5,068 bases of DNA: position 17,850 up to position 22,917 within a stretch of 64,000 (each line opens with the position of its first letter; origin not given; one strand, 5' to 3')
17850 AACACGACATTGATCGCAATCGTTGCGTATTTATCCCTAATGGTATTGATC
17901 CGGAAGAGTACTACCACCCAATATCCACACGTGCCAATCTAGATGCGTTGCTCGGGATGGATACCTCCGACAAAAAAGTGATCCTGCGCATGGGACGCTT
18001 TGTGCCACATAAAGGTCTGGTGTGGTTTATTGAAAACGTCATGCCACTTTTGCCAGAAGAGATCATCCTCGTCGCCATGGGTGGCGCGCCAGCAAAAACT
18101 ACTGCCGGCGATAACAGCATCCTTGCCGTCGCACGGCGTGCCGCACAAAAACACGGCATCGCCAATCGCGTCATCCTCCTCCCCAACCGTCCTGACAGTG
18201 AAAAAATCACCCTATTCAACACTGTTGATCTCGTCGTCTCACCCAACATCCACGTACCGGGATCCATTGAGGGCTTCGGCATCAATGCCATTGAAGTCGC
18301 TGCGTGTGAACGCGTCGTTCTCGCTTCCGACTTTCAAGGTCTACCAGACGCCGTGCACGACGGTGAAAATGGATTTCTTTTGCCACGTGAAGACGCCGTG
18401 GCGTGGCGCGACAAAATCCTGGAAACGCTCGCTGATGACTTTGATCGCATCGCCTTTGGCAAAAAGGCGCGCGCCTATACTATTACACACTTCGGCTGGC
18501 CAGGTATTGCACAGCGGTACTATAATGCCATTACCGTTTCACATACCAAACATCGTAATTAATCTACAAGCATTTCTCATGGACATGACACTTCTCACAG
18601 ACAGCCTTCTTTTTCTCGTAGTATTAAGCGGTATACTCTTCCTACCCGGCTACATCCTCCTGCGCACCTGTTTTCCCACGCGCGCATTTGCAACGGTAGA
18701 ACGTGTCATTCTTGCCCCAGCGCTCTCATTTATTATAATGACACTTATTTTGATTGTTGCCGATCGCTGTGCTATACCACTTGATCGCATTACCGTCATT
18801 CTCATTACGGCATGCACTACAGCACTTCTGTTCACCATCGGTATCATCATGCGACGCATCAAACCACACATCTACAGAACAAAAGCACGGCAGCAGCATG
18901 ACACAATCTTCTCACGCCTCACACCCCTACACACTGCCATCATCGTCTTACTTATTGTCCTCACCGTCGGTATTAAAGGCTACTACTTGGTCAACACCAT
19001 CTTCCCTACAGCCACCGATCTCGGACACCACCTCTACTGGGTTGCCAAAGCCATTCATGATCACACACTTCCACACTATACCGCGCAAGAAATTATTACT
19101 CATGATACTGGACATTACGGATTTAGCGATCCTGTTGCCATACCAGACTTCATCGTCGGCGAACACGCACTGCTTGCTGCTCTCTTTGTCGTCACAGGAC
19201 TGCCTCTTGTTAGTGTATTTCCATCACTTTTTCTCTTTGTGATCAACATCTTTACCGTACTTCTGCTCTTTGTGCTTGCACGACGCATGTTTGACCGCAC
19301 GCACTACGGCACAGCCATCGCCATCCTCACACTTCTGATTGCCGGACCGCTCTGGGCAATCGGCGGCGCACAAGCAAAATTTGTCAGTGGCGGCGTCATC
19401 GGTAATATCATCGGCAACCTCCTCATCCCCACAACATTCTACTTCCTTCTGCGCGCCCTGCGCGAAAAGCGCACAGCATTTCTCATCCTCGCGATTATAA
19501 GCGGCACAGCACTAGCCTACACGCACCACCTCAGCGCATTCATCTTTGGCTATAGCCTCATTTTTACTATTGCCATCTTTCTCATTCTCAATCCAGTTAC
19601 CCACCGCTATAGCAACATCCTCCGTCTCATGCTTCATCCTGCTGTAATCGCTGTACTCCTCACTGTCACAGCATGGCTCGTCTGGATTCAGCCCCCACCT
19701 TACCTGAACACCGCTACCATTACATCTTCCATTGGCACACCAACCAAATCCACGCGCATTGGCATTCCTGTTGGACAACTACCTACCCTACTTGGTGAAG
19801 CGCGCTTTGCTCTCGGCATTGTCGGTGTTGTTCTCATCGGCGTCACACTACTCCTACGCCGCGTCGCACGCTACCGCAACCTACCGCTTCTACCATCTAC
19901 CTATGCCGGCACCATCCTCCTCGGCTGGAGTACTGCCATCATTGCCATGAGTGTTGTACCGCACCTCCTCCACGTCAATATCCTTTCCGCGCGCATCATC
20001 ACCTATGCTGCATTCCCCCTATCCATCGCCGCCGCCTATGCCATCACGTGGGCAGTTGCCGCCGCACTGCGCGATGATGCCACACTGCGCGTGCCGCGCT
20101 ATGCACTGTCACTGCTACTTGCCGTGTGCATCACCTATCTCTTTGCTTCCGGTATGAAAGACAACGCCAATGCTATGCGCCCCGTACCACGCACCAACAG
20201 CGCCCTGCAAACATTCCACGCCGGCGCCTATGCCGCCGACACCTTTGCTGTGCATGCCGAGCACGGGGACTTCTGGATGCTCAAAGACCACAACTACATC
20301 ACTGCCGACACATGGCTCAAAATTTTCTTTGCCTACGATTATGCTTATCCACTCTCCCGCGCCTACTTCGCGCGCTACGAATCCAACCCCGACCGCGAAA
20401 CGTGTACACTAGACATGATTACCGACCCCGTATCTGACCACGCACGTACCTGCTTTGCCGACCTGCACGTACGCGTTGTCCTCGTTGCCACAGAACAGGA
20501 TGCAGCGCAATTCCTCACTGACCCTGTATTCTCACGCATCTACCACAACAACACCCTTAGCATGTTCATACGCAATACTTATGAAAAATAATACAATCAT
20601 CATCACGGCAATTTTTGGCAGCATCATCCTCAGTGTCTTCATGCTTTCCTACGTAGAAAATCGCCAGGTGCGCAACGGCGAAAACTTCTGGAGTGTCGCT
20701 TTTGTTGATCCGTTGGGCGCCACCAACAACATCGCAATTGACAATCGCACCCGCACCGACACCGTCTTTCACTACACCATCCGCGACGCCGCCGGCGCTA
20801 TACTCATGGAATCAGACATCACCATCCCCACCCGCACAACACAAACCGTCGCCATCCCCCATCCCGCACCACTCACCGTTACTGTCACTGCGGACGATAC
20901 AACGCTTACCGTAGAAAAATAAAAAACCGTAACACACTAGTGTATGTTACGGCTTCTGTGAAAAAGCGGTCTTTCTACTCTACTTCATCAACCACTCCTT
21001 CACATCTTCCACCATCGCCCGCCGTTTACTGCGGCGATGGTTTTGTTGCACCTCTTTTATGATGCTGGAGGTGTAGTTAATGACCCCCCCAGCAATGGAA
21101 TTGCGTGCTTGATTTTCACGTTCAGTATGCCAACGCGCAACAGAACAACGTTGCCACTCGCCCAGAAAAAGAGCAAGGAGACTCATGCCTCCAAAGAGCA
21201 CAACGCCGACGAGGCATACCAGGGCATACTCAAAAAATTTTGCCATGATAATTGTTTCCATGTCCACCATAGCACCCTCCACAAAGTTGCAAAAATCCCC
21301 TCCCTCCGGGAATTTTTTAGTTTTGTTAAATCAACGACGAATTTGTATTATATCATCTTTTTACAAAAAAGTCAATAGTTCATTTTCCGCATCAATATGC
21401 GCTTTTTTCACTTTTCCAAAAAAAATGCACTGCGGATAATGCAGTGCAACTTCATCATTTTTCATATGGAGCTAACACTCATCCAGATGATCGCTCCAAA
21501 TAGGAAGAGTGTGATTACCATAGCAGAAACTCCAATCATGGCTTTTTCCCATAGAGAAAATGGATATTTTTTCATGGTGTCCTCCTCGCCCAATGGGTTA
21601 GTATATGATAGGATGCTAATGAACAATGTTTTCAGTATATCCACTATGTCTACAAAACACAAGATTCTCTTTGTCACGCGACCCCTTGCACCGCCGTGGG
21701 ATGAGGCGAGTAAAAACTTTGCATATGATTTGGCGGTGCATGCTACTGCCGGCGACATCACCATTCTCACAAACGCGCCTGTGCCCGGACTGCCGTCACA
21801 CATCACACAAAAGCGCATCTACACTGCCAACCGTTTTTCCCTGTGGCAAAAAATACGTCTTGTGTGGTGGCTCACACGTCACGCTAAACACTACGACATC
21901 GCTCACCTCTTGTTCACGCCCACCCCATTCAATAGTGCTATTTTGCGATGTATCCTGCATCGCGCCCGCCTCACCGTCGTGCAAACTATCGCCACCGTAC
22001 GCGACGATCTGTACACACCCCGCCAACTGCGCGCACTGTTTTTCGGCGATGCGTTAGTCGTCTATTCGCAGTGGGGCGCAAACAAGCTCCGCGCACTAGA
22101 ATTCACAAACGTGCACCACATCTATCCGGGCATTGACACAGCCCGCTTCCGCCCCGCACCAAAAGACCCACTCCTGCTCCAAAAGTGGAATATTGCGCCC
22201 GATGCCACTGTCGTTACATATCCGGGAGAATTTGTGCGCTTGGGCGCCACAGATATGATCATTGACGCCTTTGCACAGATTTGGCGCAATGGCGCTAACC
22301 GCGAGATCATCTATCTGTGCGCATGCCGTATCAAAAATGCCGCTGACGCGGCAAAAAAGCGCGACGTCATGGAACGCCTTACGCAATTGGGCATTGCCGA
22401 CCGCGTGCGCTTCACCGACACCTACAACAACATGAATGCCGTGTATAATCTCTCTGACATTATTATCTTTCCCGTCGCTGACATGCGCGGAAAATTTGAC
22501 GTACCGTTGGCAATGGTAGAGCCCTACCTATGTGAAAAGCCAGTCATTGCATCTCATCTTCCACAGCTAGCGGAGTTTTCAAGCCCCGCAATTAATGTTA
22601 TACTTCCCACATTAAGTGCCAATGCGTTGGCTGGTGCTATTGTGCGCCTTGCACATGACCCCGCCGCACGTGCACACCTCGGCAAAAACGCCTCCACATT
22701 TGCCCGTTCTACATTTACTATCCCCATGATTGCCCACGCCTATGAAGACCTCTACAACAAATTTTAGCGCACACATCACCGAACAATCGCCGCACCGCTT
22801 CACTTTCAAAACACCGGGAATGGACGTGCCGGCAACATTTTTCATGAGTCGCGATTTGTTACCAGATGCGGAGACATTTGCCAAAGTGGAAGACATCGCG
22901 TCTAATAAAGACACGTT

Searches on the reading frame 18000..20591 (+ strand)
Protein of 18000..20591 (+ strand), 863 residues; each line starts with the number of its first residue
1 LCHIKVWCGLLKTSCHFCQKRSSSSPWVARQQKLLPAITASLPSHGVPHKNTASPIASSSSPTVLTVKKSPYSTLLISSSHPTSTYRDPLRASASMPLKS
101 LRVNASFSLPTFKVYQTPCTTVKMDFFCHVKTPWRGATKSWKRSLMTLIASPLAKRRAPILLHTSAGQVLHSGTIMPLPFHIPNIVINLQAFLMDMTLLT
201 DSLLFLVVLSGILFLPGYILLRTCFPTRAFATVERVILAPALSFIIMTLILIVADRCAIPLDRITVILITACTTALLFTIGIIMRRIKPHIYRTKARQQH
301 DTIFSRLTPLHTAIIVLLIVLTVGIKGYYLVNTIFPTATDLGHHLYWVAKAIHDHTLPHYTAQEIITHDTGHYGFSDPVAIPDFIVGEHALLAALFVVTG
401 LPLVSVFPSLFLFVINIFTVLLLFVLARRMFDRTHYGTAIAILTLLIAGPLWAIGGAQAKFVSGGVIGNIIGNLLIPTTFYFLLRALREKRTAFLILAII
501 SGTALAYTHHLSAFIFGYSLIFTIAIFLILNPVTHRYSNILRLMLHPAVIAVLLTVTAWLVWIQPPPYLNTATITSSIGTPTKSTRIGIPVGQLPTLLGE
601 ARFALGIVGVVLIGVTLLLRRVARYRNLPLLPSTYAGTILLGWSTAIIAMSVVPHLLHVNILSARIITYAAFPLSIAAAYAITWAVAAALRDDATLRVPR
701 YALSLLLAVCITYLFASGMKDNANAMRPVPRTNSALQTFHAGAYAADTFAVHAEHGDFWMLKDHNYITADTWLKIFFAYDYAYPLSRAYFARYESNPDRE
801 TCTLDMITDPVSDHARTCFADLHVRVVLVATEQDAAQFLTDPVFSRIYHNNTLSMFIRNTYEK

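Call 7: search_protein_families(library=pfam, proteins=[window:18000-20591:+], max_evalue=0.001)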
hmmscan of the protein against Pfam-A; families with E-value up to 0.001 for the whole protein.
window:18000-20591:+ (863 aa): 2 families
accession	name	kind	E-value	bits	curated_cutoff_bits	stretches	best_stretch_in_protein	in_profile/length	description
PF20176.3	DUF6541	-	1.4e-09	37.2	29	1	212-717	3-489/646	Family of unknown function (DUF6541)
PF07760.16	DUF1616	-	2.4e-06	27.4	31.6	1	195-332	14-175/307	Protein of unknown function (DUF1616)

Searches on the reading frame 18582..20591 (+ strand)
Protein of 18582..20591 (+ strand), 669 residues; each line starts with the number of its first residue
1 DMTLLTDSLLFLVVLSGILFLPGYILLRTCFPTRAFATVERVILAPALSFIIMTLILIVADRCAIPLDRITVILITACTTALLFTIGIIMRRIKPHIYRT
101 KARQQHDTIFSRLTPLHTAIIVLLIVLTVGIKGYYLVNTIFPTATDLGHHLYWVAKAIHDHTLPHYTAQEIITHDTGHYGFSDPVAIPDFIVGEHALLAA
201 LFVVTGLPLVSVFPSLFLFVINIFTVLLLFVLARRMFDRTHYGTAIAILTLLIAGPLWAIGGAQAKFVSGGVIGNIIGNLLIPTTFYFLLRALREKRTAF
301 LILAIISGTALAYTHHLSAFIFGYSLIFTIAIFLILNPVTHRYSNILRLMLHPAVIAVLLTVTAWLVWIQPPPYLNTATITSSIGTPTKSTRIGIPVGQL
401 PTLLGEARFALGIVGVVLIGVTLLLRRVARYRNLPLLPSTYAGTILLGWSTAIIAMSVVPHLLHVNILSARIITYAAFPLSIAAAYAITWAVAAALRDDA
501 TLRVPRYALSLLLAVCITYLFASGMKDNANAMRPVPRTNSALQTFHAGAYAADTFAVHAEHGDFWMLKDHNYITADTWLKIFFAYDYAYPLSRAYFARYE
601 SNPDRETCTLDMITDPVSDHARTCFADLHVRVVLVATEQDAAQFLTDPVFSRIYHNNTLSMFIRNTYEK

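Call 51: find_homologous_proteins(query=window:18582-20591:+)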
Query window:18582-20591:+ (669 aa): 402 proteins with E <= 0.001 among 8000 candidates; the best 120 are listed.
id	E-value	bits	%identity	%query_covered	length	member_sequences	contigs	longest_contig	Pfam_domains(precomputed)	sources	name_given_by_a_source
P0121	0.0e+0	1432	97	100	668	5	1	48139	PF07760.17,PF20176.4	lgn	-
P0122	0.0e+0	1183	80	100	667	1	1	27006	PF20176.4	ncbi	-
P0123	0.0e+0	1085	73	99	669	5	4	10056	PF20176.4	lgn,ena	-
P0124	0.0e+0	1066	72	100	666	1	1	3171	PF20176.4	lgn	-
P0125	1.7e-271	921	64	98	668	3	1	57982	-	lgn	-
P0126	1.2e-208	713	50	99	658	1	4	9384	PF20176.4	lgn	-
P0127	1.2e-197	677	49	99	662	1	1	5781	PF20176.4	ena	-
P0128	2.3e-194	666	49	99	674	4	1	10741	-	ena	-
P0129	3.5e-194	665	49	99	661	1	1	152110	-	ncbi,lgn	-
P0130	5.2e-194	665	48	99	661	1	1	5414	PF07760.17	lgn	-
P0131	6.1e-194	664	47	99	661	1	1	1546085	PF07760.17,PF10131.16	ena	-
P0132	2.2e-192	659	48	99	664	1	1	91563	PF20176.4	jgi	-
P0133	3.1e-192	659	47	99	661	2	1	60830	PF20176.4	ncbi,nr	ncbi:MAG: hypothetical protein CR972_03375 [Candidatus Moraniibacteriota bacterium]|nr:MAG: hypothet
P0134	1.0e-191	657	53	85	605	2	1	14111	-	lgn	-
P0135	1.6e-191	656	48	99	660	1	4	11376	PF07760.17,PF20176.4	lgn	-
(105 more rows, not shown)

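Call 62: predict_structure(alignment_id=A2)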
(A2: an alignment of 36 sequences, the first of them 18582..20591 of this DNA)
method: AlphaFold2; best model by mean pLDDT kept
length: 669 residues; sequences in the alignment: 36
mean_pLDDT: 86.4   pTM: 0.89
mean pLDDT of the five models: 86.4, 85.5, 84.9, 83.6, 82.5
residues with pLDDT >= 90: 352; 70-90: 245; 50-70: 60; < 50: 12
segments of 3 or more residues with pLDDT < 50: 263-266, 384-387
pLDDT, mean of each block of 10 residues (from residue 1): 83 93 94 87 96 94 94 96 94 81 58 88 93 70 72 91 87 89 79 88 88 76 94 93 93 85 50 85 97 94 96 89 97 90 92 97 89 74 52 80 88 96 87 78 97 94 82 91 95 74 70 85 85 69 89 90 91 85 87 85 86 95 94 95 95 94 78
secondary structure, 60 per line:
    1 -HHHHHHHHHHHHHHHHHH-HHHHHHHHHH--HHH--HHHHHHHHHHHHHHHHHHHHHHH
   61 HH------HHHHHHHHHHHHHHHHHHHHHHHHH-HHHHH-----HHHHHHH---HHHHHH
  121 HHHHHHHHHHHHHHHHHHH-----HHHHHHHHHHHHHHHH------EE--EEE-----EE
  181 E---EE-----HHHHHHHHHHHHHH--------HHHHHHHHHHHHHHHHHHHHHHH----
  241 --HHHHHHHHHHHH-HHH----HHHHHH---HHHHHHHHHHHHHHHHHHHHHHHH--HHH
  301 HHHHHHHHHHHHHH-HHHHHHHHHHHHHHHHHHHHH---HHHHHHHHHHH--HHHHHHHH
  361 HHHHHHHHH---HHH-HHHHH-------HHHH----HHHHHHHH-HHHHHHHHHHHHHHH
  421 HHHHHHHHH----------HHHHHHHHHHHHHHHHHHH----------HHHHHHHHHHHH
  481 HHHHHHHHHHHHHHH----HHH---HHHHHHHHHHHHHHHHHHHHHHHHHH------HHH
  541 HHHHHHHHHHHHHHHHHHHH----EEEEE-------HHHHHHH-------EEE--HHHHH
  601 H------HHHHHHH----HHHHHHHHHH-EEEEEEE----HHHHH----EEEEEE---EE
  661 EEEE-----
elements in order: H2-19 H21-30 H38-62 H69-93 H95-99 H105-111 H115-139 H145-160 E171-173 E179-181 H192-205 H214-236 H243-254 H263-268 H272-295 H298-314 H316-336 H340-350 H353-369 H377-381 H389-392 H397-404 H406-429 H440-458 H469-495 H506-531 H538-560 E565-569 H577-583 E591-593 H596-601 H608-614 H619-628 E630-636 H641-645 E650-655 E659-664

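Call 75: search_solved_structures(query=A2, max_evalue=10, show_alignments=2)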
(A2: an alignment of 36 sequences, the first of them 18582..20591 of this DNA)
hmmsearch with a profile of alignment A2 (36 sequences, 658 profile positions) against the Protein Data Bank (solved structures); distinct sequences matched with E-value up to 10: 2.
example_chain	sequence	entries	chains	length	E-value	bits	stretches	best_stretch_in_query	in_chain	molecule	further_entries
7dtd_B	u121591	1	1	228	0.34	12.3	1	262-297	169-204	Sodium channel subunit beta-4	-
4fq0_C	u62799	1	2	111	0.78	11.1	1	177-209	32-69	Flagellar motor switch protein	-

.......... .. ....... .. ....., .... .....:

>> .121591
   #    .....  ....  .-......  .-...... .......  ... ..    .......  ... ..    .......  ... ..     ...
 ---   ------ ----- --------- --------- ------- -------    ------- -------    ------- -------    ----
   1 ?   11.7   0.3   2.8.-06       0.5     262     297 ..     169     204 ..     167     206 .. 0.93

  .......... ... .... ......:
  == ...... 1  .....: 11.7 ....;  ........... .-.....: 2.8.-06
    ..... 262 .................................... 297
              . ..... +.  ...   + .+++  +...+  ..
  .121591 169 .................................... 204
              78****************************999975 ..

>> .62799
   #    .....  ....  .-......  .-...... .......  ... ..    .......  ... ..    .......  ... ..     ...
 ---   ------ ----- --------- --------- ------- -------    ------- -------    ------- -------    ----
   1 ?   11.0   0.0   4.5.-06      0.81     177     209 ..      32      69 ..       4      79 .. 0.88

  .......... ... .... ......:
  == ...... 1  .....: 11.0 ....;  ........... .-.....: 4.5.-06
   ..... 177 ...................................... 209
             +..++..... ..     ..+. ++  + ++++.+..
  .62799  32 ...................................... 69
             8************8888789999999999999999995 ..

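Call 76: search_protein_families(library=pfam, alignment_id=A2, max_evalue=0.1)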
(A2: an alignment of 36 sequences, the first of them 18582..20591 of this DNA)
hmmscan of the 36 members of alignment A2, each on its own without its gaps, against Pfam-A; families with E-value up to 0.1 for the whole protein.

A. member 1, window:18582-20591:+ (669 aa): 2 families
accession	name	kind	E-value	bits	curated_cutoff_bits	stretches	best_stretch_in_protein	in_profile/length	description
PF20176.3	DUF6541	-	7e-10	38.2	29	1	18-523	3-489/646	Family of unknown function (DUF6541)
PF07760.16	DUF1616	-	7.5e-06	25.8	31.6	1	12-138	25-175/307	Protein of unknown function (DUF1616)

B. families by the number of members that match (of 36 scanned): 10 families
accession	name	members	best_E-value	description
PF07760.16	DUF1616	30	6.6e-11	Protein of unknown function (DUF1616)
PF20176.3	DUF6541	29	3e-19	Family of unknown function (DUF6541)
PF10131.15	PTPS_related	2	4.9e-05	6-pyruvoyl-tetrahydropterin synthase related domain; membrane protein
PF06961.18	DUF1294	1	0.0014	Protein of unknown function (DUF1294)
PF13376.11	OmdA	1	0.0049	Bacteriocin-protection, YdeI or OmpD-Associated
PF11779.13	SPT_ssu-like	1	0.0072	Small subunit of serine palmitoyltransferase-like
PF05961.16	Chordopox_A13L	1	0.0086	Chordopoxvirus A13L protein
PF02300.22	Fumarate_red_C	1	0.029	Fumarate reductase subunit C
PF04099.18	Sybindin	1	0.046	Sybindin-like family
PF05293.16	ASFV_L11L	1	0.07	African swine fever virus (ASFV) L11L protein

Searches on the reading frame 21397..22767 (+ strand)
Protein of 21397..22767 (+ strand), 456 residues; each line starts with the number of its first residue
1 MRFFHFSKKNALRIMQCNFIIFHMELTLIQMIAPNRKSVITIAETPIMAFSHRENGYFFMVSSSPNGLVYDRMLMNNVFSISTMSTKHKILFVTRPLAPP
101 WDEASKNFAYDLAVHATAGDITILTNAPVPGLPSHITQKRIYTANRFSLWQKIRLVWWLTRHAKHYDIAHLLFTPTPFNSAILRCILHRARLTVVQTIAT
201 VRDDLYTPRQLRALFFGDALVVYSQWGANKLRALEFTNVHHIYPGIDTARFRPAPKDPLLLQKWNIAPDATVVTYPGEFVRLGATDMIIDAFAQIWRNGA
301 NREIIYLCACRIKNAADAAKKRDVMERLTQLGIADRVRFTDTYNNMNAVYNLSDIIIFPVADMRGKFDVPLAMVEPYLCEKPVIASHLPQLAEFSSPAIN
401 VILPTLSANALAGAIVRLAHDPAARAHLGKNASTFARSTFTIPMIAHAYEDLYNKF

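Call 7: search_protein_families(library=pfam, proteins=[window:21397-22767:+], max_evalue=0.001)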
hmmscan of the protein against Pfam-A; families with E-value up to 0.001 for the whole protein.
window:21397-22767:+ (456 aa): 3 families
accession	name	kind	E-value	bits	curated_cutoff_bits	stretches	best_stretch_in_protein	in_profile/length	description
PF13692.12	Glyco_trans_1_4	-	6.7e-12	46.3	27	1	272-421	3-142/142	Glycosyl transferases group 1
PF00534.26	Glycos_transf_1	-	6.7e-11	42.5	26.4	1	262-433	7-170/172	Glycosyl transferases group 1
PF13439.12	Glyco_transf_4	-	1.8e-05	25.2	28.5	1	120-250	21-170/170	Glycosyltransferase Family 4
